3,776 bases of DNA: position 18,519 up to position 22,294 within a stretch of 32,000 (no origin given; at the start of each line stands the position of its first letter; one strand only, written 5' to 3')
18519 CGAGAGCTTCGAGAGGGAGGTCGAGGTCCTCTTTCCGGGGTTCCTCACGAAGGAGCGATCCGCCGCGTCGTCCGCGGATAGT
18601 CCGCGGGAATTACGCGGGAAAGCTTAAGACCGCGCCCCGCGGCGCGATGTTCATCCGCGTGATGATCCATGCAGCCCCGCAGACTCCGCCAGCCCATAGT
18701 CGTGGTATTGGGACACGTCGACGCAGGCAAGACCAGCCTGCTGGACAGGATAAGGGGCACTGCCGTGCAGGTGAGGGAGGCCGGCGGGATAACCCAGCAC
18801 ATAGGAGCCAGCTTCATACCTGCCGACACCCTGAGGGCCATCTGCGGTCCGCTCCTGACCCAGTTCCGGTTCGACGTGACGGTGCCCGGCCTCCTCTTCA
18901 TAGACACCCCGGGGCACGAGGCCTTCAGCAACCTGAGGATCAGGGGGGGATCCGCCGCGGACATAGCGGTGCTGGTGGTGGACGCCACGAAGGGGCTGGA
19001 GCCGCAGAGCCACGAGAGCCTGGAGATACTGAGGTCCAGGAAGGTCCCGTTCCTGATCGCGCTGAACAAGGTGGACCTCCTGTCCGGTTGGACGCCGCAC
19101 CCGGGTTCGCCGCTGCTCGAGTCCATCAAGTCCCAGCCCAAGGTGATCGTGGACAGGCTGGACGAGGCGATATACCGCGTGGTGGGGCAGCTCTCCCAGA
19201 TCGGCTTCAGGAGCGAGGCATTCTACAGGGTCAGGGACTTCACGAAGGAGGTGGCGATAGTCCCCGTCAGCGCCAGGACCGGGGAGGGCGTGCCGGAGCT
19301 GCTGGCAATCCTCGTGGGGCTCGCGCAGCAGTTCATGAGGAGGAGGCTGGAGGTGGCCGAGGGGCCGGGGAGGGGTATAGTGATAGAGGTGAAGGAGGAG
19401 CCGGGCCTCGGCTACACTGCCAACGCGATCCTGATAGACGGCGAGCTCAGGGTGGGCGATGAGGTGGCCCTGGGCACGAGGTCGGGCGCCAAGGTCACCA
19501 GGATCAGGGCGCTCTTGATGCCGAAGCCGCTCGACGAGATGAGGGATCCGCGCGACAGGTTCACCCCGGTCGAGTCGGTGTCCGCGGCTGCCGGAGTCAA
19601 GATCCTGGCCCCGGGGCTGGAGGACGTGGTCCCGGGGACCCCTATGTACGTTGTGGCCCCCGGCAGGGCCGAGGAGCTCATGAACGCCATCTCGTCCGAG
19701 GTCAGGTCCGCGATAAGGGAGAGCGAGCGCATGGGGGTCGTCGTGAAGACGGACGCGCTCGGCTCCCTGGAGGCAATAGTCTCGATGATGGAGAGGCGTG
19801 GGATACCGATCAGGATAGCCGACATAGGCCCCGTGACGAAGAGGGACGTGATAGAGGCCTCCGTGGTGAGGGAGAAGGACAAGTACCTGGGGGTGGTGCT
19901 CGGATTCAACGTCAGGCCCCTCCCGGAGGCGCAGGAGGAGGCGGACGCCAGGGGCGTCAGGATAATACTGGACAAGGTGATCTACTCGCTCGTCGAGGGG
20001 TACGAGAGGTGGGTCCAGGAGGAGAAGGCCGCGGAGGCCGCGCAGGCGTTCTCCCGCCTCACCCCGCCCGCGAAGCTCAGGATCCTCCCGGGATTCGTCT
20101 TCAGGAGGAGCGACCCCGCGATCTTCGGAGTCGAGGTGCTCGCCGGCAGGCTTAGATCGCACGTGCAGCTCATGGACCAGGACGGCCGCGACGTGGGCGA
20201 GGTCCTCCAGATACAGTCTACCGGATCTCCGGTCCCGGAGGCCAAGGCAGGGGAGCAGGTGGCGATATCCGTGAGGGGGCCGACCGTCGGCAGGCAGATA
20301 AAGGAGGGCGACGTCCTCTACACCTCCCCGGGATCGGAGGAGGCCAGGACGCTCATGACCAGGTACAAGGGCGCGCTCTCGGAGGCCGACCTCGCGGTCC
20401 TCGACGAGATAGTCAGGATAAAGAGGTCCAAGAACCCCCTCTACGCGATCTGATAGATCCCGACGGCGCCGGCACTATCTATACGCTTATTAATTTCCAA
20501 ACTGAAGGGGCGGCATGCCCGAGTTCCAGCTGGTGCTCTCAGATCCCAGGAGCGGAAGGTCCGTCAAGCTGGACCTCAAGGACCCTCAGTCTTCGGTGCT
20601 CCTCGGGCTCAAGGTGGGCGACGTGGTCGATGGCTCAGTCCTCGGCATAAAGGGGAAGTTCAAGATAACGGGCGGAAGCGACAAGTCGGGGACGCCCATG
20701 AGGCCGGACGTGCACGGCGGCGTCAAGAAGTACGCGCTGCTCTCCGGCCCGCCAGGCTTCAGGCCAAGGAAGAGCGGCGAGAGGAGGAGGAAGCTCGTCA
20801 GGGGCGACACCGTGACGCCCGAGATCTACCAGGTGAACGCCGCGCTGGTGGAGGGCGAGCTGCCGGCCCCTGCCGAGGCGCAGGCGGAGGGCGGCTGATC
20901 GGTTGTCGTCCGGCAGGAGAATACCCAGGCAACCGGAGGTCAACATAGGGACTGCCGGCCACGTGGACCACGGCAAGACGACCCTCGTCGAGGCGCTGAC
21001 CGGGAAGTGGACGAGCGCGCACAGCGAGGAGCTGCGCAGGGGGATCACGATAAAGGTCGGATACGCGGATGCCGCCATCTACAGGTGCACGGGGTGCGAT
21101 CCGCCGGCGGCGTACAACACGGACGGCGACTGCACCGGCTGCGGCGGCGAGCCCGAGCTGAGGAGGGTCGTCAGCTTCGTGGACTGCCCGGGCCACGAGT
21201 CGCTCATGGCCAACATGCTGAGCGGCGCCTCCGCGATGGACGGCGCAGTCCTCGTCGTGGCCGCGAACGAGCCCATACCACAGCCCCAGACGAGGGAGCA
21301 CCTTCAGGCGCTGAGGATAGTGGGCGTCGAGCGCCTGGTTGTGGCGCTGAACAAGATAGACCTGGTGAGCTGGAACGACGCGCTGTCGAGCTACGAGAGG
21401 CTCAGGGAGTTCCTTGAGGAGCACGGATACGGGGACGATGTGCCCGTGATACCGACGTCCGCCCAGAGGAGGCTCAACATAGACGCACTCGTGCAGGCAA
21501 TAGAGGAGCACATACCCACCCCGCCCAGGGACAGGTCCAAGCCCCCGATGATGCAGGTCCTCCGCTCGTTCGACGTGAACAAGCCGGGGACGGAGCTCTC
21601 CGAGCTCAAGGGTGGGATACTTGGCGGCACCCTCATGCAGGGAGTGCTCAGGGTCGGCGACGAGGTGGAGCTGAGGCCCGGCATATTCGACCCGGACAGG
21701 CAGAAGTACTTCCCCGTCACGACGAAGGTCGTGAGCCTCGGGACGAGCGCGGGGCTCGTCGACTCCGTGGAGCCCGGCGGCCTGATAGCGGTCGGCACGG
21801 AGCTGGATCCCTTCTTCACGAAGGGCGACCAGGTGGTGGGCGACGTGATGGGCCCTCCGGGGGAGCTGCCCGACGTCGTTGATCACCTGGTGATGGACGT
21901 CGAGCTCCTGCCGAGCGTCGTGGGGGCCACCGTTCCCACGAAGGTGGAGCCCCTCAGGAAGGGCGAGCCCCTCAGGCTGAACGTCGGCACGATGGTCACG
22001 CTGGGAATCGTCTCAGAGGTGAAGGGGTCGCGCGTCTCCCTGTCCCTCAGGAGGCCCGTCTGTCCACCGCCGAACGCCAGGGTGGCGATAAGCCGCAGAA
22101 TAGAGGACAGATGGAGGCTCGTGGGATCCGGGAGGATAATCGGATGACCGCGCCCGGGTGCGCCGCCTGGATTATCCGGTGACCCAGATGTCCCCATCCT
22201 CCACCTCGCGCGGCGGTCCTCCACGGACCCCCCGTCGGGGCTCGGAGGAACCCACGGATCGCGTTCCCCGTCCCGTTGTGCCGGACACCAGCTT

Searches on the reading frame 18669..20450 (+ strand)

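Call 29: search_protein_families(library=pfam, proteins=[window:18669-20450:+], max_evalue=0.001)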
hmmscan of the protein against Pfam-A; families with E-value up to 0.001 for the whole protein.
window:18669-20450:+ (594 aa): 7 families
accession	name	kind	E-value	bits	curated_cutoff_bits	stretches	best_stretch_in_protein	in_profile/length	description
PF00009.33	GTP_EFTU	-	1.7e-33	116.3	26.5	1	10-220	5-187/188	Elongation factor Tu GTP binding domain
PF14578.12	GTP_EFTU_D4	-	4.6e-33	113.4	23.8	1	467-551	2-86/86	Elongation factor Tu domain 4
PF11987.13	IF-2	-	8.1e-19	68.1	27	1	344-445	14-116/117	Translation-initiation factor 2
PF03144.31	GTP_EFTU_D2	-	1.1e-11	45.4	30.3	1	253-324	6-70/73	Elongation factor Tu domain 2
PF01926.29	MMR_HSR1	-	8.2e-10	39.2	21.9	1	11-134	2-113/113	50S ribosome-binding GTPase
PF00350.29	Dynamin_N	-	0.00034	21.1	27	0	11-44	1-34/168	Dynamin family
PF22042.2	EF-G_D2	-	0.0008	19.9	27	0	235-283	3-50/84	Elongation factor G domain 2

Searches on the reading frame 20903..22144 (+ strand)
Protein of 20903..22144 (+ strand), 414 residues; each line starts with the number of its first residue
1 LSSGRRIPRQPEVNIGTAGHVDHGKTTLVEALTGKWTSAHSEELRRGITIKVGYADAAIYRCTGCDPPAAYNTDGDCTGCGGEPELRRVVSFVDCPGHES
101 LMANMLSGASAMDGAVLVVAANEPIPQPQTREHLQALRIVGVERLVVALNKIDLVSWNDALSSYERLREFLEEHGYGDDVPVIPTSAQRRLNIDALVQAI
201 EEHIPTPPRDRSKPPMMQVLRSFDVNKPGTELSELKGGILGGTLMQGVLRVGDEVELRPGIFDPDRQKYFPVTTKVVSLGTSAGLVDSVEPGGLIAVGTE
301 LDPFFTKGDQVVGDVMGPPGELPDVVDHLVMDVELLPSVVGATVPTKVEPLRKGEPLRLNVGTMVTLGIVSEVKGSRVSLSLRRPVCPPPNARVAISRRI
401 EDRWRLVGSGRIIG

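Call 29: search_protein_families(library=pfam, proteins=[window:20903-22144:+], max_evalue=0.001)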
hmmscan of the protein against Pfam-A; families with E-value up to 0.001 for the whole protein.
window:20903-22144:+ (414 aa): 5 families
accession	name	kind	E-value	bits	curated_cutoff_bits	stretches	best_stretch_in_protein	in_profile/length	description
PF00009.33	GTP_EFTU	-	4.5e-38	131.2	26.5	1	13-206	4-188/188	Elongation factor Tu GTP binding domain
PF09173.17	eIF2_C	-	1e-26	93.4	22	1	328-412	2-86/86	Initiation factor eIF2 gamma, C terminal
PF03193.22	RsgA_GTPase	-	5.1e-05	23.6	30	0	109-204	20-108/174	RsgA GTPase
PF03144.31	GTP_EFTU_D2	-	5.7e-05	23.9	30.3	1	237-302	1-61/73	Elongation factor Tu domain 2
PF01926.29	MMR_HSR1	-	0.00099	19.6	21.9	0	15-151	2-113/113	50S ribosome-binding GTPase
